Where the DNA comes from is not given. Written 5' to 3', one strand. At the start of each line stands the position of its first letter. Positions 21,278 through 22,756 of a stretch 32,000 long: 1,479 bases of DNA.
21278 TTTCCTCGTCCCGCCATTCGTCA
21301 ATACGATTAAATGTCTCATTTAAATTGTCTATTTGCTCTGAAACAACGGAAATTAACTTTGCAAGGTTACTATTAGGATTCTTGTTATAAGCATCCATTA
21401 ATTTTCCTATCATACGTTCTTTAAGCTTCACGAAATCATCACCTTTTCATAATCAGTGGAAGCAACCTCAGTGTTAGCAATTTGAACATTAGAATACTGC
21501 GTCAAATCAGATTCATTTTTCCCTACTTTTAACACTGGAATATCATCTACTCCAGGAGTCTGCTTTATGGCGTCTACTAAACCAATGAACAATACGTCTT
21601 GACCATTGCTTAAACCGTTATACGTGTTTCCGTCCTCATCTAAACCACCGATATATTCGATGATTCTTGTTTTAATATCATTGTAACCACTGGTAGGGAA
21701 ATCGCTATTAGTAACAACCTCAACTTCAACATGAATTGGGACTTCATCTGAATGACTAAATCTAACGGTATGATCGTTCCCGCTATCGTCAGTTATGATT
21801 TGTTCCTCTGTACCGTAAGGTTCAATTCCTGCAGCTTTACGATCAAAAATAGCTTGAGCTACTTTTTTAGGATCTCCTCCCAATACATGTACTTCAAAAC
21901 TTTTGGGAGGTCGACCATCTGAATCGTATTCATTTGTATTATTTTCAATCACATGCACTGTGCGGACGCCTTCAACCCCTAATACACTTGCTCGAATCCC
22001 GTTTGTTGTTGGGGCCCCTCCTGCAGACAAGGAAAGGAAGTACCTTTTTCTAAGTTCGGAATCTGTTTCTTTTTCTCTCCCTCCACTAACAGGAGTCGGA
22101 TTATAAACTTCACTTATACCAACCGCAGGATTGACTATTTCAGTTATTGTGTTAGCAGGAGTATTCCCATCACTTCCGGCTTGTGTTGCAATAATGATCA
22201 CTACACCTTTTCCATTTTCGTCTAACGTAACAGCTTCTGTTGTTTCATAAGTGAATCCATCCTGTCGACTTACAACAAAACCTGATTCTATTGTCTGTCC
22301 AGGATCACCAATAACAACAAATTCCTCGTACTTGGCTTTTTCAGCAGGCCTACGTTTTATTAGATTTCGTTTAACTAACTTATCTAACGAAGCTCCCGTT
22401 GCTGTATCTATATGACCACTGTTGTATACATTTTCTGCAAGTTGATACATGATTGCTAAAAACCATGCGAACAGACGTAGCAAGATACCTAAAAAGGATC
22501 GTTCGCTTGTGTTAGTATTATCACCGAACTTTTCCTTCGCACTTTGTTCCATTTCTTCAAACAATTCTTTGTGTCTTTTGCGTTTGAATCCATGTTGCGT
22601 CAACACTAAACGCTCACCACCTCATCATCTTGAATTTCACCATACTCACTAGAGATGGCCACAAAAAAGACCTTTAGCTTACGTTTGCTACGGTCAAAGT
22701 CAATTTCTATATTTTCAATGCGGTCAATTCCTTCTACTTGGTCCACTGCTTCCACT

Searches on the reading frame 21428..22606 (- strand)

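Call 89: search_protein_families(library=phrogs, proteins=[window:21428-22606:-], max_evalue=0.00001)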
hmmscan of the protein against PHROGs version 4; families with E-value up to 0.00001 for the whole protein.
window:21428-22606:- (392 aa): 3 families
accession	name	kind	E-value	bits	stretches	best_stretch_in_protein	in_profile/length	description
phrog_6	-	tail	3.7e-72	244.7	1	2-385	62-399/548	baseplate wedge subunit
phrog_34452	-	unknown function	3.6e-17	63.6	1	2-172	4-174/175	-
phrog_2103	-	tail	3.8e-09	37.3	1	42-165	37-158/162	baseplate protein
